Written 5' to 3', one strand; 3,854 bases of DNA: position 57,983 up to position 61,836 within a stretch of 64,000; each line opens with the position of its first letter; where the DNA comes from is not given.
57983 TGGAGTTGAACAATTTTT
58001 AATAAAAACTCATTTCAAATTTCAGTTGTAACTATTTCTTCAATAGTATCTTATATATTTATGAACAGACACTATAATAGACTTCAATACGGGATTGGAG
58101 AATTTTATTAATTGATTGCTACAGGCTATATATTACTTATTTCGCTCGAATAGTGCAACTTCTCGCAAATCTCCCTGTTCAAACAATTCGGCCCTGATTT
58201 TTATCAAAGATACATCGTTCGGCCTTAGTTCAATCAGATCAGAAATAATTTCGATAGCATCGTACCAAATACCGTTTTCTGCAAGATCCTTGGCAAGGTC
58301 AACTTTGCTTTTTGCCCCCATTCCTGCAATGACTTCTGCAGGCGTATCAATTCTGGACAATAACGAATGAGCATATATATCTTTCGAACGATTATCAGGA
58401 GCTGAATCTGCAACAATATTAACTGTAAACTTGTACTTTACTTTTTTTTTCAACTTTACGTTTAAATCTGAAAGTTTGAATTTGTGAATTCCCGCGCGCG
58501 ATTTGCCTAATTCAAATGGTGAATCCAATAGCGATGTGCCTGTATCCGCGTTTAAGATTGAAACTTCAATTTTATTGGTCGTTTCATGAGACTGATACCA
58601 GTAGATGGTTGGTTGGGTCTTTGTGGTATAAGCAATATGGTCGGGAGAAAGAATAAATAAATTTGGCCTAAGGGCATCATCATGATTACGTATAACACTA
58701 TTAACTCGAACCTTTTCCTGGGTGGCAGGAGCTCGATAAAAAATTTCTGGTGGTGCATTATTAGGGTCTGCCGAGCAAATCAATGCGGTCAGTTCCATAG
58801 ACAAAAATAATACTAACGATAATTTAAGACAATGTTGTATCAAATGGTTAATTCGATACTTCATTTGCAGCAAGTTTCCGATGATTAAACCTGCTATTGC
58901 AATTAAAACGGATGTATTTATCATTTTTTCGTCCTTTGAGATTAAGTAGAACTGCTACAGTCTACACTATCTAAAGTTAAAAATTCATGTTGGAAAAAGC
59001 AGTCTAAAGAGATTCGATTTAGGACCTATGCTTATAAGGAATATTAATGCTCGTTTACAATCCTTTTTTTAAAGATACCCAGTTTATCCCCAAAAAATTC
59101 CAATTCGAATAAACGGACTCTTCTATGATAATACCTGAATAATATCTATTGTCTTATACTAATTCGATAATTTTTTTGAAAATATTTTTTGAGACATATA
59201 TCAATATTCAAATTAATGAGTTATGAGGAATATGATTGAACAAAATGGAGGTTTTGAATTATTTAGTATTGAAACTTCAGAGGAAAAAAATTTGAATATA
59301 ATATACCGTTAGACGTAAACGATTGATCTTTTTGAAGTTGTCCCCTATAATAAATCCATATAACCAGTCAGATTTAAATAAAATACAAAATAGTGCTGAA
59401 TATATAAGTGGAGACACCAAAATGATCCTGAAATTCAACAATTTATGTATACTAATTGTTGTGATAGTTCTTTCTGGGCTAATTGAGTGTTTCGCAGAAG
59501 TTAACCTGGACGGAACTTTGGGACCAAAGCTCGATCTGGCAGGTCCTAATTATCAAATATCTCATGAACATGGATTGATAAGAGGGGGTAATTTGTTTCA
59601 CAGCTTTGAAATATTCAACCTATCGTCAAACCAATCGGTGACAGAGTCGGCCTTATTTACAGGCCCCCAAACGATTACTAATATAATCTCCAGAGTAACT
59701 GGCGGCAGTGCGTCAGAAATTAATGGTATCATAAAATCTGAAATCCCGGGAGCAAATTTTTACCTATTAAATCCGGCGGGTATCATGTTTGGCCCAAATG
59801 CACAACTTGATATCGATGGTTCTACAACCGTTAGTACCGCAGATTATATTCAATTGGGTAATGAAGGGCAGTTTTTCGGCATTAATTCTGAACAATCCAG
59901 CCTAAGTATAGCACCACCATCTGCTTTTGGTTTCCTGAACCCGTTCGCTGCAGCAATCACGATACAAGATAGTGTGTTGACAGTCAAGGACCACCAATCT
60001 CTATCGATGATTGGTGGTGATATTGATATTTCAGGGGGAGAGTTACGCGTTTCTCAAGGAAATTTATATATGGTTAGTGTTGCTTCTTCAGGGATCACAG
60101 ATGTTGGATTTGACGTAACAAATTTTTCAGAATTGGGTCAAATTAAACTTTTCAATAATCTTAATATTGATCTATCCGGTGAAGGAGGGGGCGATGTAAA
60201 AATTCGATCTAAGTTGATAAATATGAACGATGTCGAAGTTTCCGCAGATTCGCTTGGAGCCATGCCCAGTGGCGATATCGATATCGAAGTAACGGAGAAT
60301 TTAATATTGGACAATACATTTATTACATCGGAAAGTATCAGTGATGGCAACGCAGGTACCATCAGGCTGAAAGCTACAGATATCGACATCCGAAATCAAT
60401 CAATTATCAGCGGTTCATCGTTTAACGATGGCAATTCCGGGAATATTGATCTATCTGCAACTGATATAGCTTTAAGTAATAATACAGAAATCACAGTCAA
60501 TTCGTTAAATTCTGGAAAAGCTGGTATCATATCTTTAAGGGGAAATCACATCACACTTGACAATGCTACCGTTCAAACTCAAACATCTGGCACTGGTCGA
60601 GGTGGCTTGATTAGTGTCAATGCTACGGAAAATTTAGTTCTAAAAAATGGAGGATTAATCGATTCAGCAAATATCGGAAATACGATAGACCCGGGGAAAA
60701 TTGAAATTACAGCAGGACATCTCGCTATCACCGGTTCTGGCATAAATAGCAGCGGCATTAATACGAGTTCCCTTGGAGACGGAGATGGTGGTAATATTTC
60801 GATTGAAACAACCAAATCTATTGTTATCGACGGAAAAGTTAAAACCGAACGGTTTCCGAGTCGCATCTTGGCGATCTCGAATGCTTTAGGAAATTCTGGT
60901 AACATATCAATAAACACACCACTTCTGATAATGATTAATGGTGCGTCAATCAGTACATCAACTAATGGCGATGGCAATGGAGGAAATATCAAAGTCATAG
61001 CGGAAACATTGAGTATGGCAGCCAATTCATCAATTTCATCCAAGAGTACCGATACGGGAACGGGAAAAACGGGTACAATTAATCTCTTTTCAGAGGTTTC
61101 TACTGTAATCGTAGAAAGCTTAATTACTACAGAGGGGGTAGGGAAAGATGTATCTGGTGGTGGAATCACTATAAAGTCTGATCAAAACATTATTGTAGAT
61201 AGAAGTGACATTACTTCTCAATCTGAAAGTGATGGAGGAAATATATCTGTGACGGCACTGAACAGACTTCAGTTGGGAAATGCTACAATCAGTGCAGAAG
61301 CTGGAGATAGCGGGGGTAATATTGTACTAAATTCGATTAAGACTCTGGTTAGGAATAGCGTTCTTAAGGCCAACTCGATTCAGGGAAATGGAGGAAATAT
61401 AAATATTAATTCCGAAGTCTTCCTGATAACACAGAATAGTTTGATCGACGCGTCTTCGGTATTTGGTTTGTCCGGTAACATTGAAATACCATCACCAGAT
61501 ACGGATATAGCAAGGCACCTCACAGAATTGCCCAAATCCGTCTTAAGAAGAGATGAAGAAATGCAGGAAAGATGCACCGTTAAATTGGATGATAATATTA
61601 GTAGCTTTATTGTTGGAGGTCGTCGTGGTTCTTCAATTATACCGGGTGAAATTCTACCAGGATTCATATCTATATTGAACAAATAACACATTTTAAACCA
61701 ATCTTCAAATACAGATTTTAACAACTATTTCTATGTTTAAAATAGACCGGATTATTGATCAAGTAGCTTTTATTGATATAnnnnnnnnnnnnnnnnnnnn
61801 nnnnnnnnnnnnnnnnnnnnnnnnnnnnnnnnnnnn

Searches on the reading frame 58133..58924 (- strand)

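Call 10: search_protein_families(library=pfam, proteins=[window:58133-58924:-], max_evalue=0.001)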
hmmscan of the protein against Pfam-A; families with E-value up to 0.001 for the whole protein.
window:58133-58924:- (263 aa): 1 family
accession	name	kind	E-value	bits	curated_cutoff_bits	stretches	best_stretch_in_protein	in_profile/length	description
PF06051.17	DUF928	-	4.2e-23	82.5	26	1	81-257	9-180/184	Domain of Unknown Function (DUF928)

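Call 69: search_protein_families(library=padloc, proteins=[window:58133-58924:-], max_evalue=0.001)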
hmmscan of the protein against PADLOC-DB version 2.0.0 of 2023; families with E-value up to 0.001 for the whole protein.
window:58133-58924:- (263 aa): 0 families

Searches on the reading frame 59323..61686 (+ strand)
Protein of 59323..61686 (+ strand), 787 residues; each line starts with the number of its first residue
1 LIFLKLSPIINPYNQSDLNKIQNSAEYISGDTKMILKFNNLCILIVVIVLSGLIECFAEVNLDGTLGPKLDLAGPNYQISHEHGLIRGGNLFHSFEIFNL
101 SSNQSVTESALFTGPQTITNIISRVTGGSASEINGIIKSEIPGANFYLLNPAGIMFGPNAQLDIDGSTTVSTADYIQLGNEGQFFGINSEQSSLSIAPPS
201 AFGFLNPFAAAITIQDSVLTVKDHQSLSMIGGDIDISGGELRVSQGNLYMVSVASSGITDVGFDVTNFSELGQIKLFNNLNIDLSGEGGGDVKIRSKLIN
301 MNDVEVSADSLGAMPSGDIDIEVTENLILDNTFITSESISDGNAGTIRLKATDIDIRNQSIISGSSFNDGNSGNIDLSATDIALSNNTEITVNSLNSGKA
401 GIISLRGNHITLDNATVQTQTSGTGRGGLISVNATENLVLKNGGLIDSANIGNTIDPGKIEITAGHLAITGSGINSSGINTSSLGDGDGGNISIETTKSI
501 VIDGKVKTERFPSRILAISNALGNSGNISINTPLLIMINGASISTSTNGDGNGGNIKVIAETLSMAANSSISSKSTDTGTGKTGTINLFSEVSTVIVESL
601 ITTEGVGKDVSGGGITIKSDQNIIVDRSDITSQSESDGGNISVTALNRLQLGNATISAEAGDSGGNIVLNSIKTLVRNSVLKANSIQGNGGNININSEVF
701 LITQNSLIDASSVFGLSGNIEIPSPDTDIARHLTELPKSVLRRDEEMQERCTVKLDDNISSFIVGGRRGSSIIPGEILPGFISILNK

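Call 10: search_protein_families(library=pfam, proteins=[window:59323-61686:+], max_evalue=0.001)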
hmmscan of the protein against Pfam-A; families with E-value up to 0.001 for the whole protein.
window:59323-61686:+ (787 aa): 1 family
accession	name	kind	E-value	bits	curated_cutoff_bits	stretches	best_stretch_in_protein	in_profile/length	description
PF05860.19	TPS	-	4e-32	112.5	33.5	1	74-265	20-206/252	TPS secretion domain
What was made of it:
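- On Two-partner-secretion substrates (TpsA): A separate protein at 59323-61686 carries the TPS domain (call 10).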

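Call 69: search_protein_families(library=padloc, proteins=[window:59323-61686:+], max_evalue=0.001)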
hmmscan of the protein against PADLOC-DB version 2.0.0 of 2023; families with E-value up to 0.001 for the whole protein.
window:59323-61686:+ (787 aa): 0 families
